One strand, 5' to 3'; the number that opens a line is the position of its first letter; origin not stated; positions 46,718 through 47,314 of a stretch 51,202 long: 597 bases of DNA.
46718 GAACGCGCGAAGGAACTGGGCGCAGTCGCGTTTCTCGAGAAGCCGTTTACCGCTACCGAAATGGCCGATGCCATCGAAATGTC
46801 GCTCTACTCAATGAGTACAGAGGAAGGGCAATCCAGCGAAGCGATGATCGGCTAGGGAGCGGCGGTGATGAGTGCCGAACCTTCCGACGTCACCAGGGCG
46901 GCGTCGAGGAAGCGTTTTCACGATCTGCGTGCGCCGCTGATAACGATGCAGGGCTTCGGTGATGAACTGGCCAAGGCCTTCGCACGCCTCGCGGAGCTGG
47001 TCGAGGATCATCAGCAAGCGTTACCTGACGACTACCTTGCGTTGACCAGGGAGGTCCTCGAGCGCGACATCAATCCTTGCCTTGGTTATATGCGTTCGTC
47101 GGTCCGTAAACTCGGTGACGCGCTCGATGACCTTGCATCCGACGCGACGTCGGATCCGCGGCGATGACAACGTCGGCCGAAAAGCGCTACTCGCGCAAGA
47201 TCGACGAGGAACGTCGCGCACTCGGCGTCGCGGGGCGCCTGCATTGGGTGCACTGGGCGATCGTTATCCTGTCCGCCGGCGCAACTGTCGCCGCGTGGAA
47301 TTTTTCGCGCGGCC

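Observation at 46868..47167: Free-standing histidine-kinase DHp/H-box domain protein with no catalytic domain, coupled to the CHASE kinase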

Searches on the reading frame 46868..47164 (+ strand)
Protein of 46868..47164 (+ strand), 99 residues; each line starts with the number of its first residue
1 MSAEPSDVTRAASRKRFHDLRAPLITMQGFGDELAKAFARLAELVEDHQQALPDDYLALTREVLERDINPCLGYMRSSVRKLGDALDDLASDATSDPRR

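Call 4: search_protein_families(library=pfam, proteins=[window:46868-47164:+], max_evalue=0.1)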
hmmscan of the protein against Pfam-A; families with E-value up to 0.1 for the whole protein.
window:46868-47164:+ (99 aa): 0 families

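Call 5: find_homologous_proteins(query=window:46868-47164:+, max_evalue=0.01)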
Query window:46868-47164:+ (99 aa): 9 proteins with E <= 0.01 among 38 candidates.
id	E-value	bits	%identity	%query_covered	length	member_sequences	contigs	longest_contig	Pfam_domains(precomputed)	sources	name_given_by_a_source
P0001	4.9e-57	208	100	100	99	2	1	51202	-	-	-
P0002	1.5e-41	158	78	99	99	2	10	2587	-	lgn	-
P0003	4.5e-41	157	77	99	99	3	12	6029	-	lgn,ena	-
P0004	2.6e-40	154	77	99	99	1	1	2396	-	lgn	-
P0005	1.3e-33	133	71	93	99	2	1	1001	-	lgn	-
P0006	5.9e-33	131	66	99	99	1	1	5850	-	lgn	-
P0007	3.6e-31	125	64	93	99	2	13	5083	-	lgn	-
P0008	1.5e-30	123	60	97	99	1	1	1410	-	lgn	-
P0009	1.1e-24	104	62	88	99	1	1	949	-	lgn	-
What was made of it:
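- Eight homologues are all 99 aa (call 5).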

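Call 6: search_protein_families(library=ncbifam, proteins=[window:46868-47164:+], max_evalue=0.1)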
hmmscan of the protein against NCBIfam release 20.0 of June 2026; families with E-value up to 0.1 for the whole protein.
window:46868-47164:+ (99 aa): 1 family
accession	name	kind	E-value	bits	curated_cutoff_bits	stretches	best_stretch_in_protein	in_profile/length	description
NF008521.0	PRK11448.1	equivalog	0.042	11.8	729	1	7-78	18-90/1123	type I restriction-modification system endonuclease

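Call 8: find_encoding_contigs(protein=P0003, flank=6000, max_places=4)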
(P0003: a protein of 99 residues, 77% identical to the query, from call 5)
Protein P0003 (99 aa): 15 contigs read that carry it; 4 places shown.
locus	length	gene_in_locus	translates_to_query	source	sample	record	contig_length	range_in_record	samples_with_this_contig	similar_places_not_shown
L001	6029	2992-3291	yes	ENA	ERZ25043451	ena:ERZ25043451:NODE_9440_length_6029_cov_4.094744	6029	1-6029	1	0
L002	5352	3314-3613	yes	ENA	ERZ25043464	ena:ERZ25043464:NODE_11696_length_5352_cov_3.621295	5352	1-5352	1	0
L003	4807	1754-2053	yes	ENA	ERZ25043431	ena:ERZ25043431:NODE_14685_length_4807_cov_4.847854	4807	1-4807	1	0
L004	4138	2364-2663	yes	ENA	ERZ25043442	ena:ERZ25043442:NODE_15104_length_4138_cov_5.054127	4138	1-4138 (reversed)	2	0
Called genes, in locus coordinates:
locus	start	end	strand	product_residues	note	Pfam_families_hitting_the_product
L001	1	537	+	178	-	?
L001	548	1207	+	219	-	PF11322:DUF3124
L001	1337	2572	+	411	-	PF00072:Response_reg, PF00512:HisKA, PF02518:HATPase_c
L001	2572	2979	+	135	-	PF00072:Response_reg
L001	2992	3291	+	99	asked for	-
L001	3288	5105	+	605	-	PF03924:CHASE, PF00512:HisKA, PF02518:HATPase_c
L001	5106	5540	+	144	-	PF00072:Response_reg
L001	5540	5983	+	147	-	PF00072:Response_reg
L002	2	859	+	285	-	?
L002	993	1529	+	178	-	PF11322:DUF3124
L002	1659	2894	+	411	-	PF00072:Response_reg, PF00512:HisKA, PF02518:HATPase_c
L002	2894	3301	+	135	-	PF00072:Response_reg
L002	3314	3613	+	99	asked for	-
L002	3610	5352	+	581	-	?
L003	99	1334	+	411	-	PF00072:Response_reg, PF00512:HisKA, PF02518:HATPase_c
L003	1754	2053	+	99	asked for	-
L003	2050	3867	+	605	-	PF03924:CHASE, PF00512:HisKA, PF02518:HATPase_c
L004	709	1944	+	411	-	PF00072:Response_reg, PF00512:HisKA, PF02518:HATPase_c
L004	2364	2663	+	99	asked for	-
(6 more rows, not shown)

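Call 9: find_encoding_contigs(protein=P0006, flank=6000, max_places=3)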
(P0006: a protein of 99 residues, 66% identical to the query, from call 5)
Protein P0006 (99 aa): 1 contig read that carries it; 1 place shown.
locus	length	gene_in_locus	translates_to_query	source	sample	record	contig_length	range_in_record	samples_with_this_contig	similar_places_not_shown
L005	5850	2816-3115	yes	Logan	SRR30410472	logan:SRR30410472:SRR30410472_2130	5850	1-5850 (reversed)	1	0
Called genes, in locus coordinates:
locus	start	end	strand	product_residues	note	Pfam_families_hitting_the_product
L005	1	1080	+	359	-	?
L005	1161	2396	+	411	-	PF00072:Response_reg, PF00512:HisKA, PF02518:HATPase_c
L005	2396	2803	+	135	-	PF00072:Response_reg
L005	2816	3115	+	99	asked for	-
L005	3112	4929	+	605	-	PF03924:CHASE, PF00512:HisKA, PF02518:HATPase_c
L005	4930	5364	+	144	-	PF00072:Response_reg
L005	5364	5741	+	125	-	PF00072:Response_reg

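Call 10: find_encoding_contigs(protein=P0007, flank=6000, max_places=4)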
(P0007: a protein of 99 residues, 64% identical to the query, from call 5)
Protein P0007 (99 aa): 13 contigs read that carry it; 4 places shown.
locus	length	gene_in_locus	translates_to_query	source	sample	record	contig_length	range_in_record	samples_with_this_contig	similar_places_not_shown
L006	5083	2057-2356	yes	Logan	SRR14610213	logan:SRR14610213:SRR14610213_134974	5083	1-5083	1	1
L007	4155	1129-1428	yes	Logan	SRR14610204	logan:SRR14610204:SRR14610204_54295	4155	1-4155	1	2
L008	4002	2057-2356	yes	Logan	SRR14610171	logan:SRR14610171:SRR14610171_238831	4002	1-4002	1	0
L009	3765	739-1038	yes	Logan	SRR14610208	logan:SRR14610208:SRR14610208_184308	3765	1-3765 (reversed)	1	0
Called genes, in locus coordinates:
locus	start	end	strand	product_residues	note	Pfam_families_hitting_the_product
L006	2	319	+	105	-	?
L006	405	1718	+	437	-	PF00072:Response_reg, PF00512:HisKA, PF02518:HATPase_c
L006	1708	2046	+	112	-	PF00072:Response_reg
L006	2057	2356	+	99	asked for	-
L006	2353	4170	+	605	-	PF03924:CHASE, PF00512:HisKA, PF02518:HATPase_c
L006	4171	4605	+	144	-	PF00072:Response_reg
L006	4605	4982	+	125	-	PF00072:Response_reg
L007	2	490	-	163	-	?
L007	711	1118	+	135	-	PF00072:Response_reg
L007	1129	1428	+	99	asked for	-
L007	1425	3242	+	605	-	PF03924:CHASE, PF00512:HisKA, PF02518:HATPase_c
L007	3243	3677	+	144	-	PF00072:Response_reg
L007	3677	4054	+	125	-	PF00072:Response_reg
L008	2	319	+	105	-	?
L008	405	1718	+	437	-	PF00072:Response_reg, PF00512:HisKA, PF02518:HATPase_c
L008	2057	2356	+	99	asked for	-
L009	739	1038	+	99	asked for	-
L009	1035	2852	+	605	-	PF03924:CHASE, PF00512:HisKA (weak), PF02518:HATPase_c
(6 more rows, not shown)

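Call 12: search_solved_structures(query=A1, max_evalue=10, show_alignments=4)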
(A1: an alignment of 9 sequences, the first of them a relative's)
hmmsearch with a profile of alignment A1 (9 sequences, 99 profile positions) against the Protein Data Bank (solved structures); distinct sequences matched with E-value up to 10: 18.
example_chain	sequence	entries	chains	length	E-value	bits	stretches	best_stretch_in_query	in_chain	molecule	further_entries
5ukv_A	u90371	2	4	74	0.083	16.2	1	14-40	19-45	ATP-binding protein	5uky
6d03_E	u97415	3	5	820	0.13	15.6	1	37-86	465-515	Reticulocyte binding protein 2, putative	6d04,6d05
8glv_Kg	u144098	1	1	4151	0.13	15.5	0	39-95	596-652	DHC_N2 domain-containing protein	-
8dfp_C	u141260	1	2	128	0.18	15.1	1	46-93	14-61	Soluble KIT ligand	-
1exz_A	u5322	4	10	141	0.23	14.8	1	46-93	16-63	STEM CELL FACTOR | Kit ligand | Soluble KIT ligand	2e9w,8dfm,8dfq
1scf_A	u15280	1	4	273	0.49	13.7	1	23-93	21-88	STEM CELL FACTOR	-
2o26_A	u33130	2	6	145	0.66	13.3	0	49-90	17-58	Kit ligand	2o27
6cri_B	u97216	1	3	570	0.86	12.9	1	9-42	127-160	AP-1 complex subunit beta-1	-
7r4h_B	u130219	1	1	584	0.92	12.8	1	9-42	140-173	AP-1 complex subunit beta-1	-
6cm9_B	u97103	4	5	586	0.93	12.8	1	9-42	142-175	AP-1 complex subunit beta-1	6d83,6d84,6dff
4hmy_B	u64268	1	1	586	0.94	12.8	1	9-42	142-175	AP-1 complex subunit beta-1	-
9b45_a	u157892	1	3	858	0.94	12.8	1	29-62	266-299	gp41 Tape measure protein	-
4p6z_B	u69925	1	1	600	0.99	12.7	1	9-42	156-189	AP-1 complex subunit beta-1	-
5cws_E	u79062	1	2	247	1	12.7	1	11-82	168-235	Nucleoporin NUP57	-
7tbi_O1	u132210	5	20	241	1.1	12.6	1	11-81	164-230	Nup49 | NUP54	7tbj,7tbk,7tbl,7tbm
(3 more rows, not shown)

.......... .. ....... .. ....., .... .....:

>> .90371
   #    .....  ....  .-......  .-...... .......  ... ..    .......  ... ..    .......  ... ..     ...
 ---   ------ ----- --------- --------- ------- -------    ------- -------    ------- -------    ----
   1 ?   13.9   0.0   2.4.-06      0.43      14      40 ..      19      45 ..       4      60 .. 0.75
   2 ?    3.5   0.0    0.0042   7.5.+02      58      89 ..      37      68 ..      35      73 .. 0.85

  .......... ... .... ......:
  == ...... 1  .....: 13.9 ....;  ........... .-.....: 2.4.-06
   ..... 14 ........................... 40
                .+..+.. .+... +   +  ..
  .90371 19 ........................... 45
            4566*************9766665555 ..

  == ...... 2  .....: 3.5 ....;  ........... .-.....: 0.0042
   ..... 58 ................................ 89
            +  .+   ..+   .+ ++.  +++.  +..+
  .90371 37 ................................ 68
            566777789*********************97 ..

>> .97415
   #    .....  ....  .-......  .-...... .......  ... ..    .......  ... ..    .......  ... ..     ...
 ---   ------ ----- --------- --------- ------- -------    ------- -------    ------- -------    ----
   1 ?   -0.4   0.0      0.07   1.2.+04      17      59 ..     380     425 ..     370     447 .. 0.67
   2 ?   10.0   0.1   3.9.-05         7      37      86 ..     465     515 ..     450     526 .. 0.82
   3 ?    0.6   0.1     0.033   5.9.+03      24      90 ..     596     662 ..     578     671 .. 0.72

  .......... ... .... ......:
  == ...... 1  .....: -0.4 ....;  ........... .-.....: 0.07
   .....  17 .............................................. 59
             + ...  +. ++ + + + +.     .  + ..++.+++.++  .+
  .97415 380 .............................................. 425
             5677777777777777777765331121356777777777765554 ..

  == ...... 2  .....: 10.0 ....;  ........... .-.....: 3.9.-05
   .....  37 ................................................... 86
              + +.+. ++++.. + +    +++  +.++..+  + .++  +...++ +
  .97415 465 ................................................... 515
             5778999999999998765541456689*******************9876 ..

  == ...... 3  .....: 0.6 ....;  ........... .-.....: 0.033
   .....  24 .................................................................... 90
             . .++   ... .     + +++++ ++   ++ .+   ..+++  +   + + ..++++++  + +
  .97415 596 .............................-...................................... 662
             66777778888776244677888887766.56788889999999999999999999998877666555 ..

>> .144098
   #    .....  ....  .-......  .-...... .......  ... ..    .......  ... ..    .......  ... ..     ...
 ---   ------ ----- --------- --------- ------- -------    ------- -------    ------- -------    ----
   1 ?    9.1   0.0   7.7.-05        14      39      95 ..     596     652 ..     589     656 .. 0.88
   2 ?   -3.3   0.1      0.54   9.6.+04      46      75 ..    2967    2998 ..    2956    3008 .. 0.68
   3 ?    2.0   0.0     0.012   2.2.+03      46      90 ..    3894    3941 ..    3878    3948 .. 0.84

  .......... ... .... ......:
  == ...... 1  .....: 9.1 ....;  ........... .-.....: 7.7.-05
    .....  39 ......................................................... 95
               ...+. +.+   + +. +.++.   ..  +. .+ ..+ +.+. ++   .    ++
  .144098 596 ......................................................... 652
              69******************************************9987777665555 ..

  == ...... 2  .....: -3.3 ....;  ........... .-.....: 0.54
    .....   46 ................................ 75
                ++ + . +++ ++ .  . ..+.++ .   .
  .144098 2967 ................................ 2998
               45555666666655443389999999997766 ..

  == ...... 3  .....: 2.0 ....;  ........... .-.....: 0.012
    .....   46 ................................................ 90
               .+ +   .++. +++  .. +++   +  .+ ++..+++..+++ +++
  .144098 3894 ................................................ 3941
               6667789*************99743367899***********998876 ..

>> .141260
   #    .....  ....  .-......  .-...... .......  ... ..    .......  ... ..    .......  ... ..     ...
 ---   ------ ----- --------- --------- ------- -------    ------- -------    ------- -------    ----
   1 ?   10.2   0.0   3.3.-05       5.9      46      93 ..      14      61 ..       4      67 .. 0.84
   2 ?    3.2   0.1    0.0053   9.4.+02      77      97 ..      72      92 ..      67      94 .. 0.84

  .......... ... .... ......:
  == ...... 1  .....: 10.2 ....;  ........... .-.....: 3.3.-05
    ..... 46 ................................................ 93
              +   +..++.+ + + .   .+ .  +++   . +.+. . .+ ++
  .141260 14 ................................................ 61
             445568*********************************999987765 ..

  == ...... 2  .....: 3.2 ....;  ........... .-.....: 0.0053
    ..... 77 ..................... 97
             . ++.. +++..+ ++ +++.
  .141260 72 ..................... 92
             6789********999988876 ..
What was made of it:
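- The best PDB sequence hit is an isolated kinase DHp, 5ukv (call 12).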

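Call 15: find_related_loci(query=A1, collection=genome_contigs, flank=8000)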
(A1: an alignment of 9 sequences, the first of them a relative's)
Query A1 (99 aa) in genome_contigs; peptide patterns used: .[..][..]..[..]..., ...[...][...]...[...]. (x = any residue, [..] = any of these).
25 stretches matched a pattern, but none encodes a relative of the query by tblastn (E <= 1e-3).
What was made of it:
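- Tried and rejected: The GTDB scan with the close family found nothing (call 15).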

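Call 19: predict_structure(alignment_id=A1)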
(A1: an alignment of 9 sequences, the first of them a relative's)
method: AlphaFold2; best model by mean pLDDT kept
length: 99 residues; sequences in the alignment: 9
mean_pLDDT: 84.3   pTM: 0.60
mean pLDDT of the five models: 84.3, 82.8, 78.8, 68.6, 66.9
residues with pLDDT >= 90: 50; 70-90: 36; 50-70: 9; < 50: 4
segments of 3 or more residues with pLDDT < 50: none
pLDDT, mean of each block of 10 residues (from residue 1): 66 83 90 92 90 92 92 92 87 56
secondary structure, 60 per line:
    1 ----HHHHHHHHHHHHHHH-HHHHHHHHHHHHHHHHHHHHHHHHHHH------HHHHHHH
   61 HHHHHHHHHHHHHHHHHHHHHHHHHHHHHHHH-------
elements in order: H5-19 H21-47 H54-92
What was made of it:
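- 46868..47167 (+): The 99-aa stand-alone DHp (HisKA-like) helical-hairpin protein. AF2 gives a helical hairpin at pLDDT 84 (call 19).
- On HisKA / DHp domain (Pfam PF00512): The AF2 model has pLDDT 84 with helices 5-19/21-47 and 54-92 (call 19).
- AF2 predicts two long helices with a kink next to His18, at pLDDT 84 (call 19).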

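Call 23: fold_search(model_id=the predicted structure, library=pdb)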
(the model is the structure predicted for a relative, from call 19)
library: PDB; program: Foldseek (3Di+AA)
matches with E <= 10: 223; with E <= 0.001: 0
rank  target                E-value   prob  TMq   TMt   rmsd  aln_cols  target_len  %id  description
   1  9cfs_A                3.6e-01  0.96  0.61  0.69   3.4        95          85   12  Structure of a 150% lengthened variant of the E. coli ROP protein (released 2025-07-02)
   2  3zbh_C                8.7e-01  0.77  0.53  0.57   3.1        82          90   16  Geobacillus thermodenitrificans EsxA crystal form I (released 2012-11-21)
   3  6o35_B                9.2e-01  0.90  0.61  0.61   3.6        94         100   15  Crystal structure of a de novo designed octameric helical-bundle protein (released 2020-03-18)
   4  6o35_A                9.8e-01  0.87  0.61  0.60   3.7        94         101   15  Crystal structure of a de novo designed octameric helical-bundle protein (released 2020-03-18)
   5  3zbh_F                9.8e-01  0.75  0.53  0.56   3.2        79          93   16  Geobacillus thermodenitrificans EsxA crystal form I (released 2012-11-21)
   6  3zbh_A                1.0e+00  0.69  0.52  0.56   3.3        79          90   16  Geobacillus thermodenitrificans EsxA crystal form I (released 2012-11-21)
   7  4bjn_A                1.3e+00  0.23  0.37  0.20  14.3       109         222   16  Crystal structure of the flax-rust effector AvrM-A (released 2013-10-16)
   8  6o35_D                1.4e+00  0.82  0.61  0.61   3.4        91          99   15  Crystal structure of a de novo designed octameric helical-bundle protein (released 2020-03-18)
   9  5zhy_D                1.4e+00  0.41  0.45  0.49   5.4        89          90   10  Structural characterization of the HCoV-229E fusion core (released 2018-06-06)
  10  9s9g_C                1.8e+00  0.92  0.76  0.40   1.5        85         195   18  S. islandicus CdvA filament (X-ray) (released 2026-01-28)
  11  3zbh_E                1.8e+00  0.54  0.52  0.55   3.3        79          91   16  Geobacillus thermodenitrificans EsxA crystal form I (released 2012-11-21)
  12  5zhy_C                1.8e+00  0.44  0.54  0.58   3.7        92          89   13  Structural characterization of the HCoV-229E fusion core (released 2018-06-06)
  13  7ltq_D                1.9e+00  0.72  0.52  0.22   6.2        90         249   17  Crystal Structure of a histidine kinase from Burkholderia ambifaria MC40-6 (released 2021-03-17)
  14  7ltq_C                1.9e+00  0.54  0.46  0.19   7.5        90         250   17  Crystal Structure of a histidine kinase from Burkholderia ambifaria MC40-6 (released 2021-03-17)
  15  6dma_F                2.1e+00  0.92  0.64  0.90   1.2        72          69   18  DHD15_closed (released 2018-12-19)
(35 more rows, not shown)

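Call 24: search_protein_families(library=pfam, alignment_id=A1, max_evalue=10)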
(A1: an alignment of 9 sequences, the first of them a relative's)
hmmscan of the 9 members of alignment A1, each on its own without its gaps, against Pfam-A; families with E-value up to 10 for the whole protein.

A. member 1, P0001 (99 aa): 1 family
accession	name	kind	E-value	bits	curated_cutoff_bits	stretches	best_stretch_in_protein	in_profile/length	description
PF00512.31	HisKA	-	0.12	12.9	26.9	1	18-43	11-31/66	His Kinase A (phospho-acceptor) domain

B. families by the number of members that match (of 9 scanned): 5 families
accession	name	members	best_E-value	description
PF00512.31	HisKA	5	0.025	His Kinase A (phospho-acceptor) domain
PF19380.4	DUF5955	2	0.047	Family of unknown function (DUF5955)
PF06109.18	HlyE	1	0.051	Haemolysin E (HlyE)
PF24362.2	DUF7518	1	0.088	Family of unknown function (DUF7518)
PF18156.6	pPIWI_RE_Y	1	0.09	pPIWI_RE three-gene island domain Y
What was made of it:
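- On HisKA / DHp domain (Pfam PF00512): The best close member reaches E=0.025 (call 24).
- On HPt domain (PF01627): No HPt hit appears even at E<=10 (call 24), and only two helices are predicted (call 19).
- Closest known: HPt domain proteins. Different: No Pfam HPt hit was found, and only two helices are present here (calls 4, 19, 24).
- The direct Pfam HisKA score is below the gathering threshold (call 24).
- Tried and rejected: Direct Pfam and NCBIfam scans of the ORF gave no significant hit (calls 4, 6, 24).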

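Call 32: search_protein_representatives(alignment_id=A1)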
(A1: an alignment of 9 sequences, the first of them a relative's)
Query: 9 sequences, 99 profile positions. Proteins with E-value up to 0.001 (for the whole library): 892; up to 1e-10: 39; up to 1e-30: 1. The best 150 are listed.
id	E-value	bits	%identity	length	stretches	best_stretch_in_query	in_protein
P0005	7.7e-46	170.3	-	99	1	1-97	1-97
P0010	6.8e-28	112.7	-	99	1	9-97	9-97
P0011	6.5e-21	90.4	-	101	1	9-97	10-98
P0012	9.7e-19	83.4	-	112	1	15-96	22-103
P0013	2.2e-18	82.2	-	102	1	14-95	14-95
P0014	5.2e-18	81.0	-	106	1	8-92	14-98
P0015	1.3e-17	79.8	-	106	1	7-93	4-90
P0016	5.4e-16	74.6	-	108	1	7-97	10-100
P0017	9.0e-16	73.9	-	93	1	13-95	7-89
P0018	9.9e-16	73.7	-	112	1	9-96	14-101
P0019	1.9e-15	72.8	-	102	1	16-89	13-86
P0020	2.5e-15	72.4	-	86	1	18-93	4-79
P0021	4.7e-15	71.6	-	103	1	9-90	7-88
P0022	4.3e-14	68.5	-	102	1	15-94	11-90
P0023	6.7e-14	67.8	-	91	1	17-91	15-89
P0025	1.2e-13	67.0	-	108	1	5-94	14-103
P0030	1.2e-12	63.9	-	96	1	9-98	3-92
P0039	8.7e-12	61.1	-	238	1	14-90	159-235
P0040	3.4e-11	59.2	-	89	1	18-89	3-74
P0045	8.4e-11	57.9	-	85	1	15-92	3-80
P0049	3.7e-10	55.9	-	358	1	13-88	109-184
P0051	5.4e-10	55.3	-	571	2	17-90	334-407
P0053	6.7e-10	55.0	-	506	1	18-94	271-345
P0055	8.7e-10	54.7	-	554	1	18-89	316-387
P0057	9.1e-10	54.6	-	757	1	16-91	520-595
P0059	1.2e-09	54.2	-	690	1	14-89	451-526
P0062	2.5e-09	53.2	-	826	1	17-90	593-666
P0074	1.6e-08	50.6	-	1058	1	16-93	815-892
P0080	2.5e-08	50.0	-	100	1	14-91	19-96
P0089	4.7e-08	49.1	-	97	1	13-95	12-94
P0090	4.7e-08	49.1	-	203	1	5-88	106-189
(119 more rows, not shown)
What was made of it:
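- On HisKA / DHp domain (Pfam PF00512): Kinase hits reach E down to 5e-10 in 1.8 billion proteins and cover query residues 17-90 (call 32).
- Checked: A family profile finds 892 proteins at E<=1e-3 in 1.8 billion (call 32).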
